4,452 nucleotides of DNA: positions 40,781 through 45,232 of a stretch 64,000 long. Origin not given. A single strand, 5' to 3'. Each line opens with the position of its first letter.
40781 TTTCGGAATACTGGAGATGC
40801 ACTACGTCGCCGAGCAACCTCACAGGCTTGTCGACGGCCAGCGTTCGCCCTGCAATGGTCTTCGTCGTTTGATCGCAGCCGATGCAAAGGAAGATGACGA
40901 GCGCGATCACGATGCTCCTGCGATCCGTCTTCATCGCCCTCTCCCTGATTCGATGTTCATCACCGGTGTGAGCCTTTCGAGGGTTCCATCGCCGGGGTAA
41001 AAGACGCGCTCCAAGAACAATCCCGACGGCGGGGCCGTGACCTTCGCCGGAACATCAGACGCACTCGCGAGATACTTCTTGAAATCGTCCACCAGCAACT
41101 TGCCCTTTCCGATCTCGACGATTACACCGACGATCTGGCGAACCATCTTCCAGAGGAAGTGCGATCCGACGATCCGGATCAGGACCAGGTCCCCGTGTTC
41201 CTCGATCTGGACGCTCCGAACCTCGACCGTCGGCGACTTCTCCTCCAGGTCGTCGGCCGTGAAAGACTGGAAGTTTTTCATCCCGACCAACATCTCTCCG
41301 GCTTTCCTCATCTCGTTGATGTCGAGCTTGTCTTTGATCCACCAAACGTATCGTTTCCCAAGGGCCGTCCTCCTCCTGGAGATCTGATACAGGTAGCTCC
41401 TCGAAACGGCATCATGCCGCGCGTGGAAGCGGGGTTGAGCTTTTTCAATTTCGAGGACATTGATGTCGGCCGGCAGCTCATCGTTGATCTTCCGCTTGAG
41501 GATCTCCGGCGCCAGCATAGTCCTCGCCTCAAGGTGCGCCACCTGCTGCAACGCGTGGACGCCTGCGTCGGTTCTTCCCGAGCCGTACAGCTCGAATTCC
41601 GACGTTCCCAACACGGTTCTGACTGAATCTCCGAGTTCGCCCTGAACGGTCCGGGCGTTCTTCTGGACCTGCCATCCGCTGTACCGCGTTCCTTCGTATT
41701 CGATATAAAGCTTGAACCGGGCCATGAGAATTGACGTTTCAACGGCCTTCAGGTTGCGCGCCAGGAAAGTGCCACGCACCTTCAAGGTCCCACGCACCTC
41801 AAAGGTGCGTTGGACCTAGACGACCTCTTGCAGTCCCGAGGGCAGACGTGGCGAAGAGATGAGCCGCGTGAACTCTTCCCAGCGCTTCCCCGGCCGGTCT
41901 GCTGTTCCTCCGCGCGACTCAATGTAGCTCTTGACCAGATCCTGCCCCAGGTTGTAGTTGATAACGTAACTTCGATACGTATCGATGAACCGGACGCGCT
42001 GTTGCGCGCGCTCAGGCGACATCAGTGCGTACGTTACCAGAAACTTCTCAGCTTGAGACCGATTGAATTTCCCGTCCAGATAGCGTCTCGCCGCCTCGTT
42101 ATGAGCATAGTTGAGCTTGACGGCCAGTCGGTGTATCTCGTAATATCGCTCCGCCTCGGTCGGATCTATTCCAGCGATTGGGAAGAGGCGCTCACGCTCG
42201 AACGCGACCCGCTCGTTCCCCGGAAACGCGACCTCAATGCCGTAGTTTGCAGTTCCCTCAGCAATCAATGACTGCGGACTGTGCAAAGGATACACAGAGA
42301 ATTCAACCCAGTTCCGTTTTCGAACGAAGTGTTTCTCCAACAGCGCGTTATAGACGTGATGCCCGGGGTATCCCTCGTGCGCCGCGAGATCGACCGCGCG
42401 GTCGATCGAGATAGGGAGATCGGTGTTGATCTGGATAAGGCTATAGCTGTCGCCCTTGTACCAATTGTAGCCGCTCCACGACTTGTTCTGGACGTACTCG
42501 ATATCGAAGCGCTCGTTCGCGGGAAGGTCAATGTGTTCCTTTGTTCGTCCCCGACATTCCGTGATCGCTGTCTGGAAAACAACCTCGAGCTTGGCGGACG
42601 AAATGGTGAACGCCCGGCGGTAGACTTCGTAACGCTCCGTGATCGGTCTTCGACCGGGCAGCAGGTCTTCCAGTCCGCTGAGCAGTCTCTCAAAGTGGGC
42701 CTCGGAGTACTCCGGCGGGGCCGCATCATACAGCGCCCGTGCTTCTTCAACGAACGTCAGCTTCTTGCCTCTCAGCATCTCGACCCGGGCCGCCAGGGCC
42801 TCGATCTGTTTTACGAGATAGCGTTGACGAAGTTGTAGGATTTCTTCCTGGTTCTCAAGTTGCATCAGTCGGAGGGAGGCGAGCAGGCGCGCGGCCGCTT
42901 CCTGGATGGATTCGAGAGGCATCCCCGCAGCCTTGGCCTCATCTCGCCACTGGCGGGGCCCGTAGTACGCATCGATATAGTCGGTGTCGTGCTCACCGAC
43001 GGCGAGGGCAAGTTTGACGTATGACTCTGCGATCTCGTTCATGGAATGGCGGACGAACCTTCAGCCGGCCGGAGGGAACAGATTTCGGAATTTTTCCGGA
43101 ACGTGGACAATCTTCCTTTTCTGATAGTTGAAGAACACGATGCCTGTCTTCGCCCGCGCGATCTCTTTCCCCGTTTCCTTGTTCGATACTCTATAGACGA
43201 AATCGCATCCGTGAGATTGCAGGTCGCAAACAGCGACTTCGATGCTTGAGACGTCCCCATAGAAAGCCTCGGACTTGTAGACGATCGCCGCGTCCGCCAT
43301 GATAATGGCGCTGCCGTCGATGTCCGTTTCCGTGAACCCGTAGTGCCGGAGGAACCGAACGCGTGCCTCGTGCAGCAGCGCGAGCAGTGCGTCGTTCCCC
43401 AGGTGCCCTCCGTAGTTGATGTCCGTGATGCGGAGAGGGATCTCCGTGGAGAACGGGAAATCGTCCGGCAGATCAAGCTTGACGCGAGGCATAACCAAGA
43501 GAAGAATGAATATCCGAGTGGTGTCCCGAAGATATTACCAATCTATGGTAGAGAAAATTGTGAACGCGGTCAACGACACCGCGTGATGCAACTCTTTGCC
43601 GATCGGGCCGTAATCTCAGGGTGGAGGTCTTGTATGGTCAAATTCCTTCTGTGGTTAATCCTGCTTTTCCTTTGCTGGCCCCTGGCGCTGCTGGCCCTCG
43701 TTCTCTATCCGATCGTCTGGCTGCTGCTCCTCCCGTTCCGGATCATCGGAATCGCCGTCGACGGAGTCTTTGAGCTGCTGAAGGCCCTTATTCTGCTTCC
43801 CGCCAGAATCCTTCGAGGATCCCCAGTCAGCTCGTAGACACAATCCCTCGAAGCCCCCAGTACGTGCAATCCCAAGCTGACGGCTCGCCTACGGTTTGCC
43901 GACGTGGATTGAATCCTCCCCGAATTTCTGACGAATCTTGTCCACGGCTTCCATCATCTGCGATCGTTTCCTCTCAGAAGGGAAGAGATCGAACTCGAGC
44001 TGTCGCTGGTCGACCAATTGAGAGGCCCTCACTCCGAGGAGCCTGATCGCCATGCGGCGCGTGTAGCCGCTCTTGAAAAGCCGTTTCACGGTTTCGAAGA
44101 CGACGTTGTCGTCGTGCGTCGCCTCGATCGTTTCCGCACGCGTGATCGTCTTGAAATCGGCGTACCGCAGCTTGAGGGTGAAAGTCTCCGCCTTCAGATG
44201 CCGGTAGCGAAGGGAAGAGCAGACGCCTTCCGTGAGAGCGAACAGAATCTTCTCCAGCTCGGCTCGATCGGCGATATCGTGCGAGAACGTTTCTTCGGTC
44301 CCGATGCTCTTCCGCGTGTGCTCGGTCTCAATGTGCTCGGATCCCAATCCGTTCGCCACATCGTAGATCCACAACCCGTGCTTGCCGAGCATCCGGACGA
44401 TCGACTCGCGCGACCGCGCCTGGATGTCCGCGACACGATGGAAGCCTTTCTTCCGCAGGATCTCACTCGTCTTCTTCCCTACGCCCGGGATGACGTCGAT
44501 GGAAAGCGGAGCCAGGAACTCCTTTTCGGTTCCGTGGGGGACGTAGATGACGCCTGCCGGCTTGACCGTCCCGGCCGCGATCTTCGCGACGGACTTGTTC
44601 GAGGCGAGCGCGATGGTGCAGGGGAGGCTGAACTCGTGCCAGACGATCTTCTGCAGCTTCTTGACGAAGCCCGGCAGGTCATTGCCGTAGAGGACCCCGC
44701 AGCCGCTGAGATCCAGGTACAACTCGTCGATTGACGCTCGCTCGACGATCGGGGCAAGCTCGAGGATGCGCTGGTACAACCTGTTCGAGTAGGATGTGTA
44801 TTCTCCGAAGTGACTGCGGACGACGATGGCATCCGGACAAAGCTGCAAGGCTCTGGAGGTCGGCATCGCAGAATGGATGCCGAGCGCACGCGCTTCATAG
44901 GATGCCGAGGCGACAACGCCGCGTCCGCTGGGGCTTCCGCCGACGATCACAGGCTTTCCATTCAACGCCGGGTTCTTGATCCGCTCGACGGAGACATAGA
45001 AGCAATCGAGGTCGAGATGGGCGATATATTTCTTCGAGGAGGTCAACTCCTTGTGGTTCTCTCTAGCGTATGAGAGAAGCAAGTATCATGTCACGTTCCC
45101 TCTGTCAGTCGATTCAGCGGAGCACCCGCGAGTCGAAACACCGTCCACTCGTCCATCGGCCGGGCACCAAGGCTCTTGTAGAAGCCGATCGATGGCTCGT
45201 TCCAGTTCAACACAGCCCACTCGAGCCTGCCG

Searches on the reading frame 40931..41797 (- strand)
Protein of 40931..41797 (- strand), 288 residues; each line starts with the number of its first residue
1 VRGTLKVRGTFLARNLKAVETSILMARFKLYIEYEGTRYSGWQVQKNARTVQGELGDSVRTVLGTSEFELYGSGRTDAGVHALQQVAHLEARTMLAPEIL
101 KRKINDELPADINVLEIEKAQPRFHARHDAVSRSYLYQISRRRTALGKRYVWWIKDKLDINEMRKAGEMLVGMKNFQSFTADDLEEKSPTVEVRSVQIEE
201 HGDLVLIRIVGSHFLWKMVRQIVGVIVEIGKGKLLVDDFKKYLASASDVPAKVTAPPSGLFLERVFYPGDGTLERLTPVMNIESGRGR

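Call 55: search_protein_families(library=pfam, proteins=[window:40931-41797:-], max_evalue=0.0001)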
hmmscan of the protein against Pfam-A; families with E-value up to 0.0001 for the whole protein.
window:40931-41797:- (288 aa): 1 family
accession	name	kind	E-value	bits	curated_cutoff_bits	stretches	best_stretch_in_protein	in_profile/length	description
PF01416.25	PseudoU_synth_1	-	3.1e-34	118.1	23.3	2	168-268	3-108/108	tRNA pseudouridine synthase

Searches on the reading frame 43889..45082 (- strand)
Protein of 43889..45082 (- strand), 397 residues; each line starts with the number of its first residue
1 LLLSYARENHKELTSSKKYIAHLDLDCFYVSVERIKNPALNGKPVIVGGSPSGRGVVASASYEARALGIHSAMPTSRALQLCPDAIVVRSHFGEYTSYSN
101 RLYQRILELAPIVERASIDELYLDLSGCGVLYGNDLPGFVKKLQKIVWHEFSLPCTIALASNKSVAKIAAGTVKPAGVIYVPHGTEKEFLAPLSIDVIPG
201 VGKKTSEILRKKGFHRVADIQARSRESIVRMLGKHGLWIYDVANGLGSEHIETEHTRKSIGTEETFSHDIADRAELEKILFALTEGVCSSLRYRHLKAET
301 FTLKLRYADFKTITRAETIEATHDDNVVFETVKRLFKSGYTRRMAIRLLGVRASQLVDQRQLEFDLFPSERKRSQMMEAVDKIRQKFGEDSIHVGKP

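Call 55: search_protein_families(library=pfam, proteins=[window:43889-45082:-], max_evalue=0.0001)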
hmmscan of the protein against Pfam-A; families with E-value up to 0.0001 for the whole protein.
window:43889-45082:- (397 aa): 3 families
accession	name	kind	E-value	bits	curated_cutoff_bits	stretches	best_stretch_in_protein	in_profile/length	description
PF00817.25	IMS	-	1.1e-42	145.9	23.2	1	23-170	1-147/148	impB/mucB/samB family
PF11799.13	IMS_C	-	1.2e-26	93.7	20.7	1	257-362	1-107/109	impB/mucB/samB family C-terminal domain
PF11798.14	IMS_HHH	-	3.1e-05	24.4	24.4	1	186-213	4-31/32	IMS family HHH motif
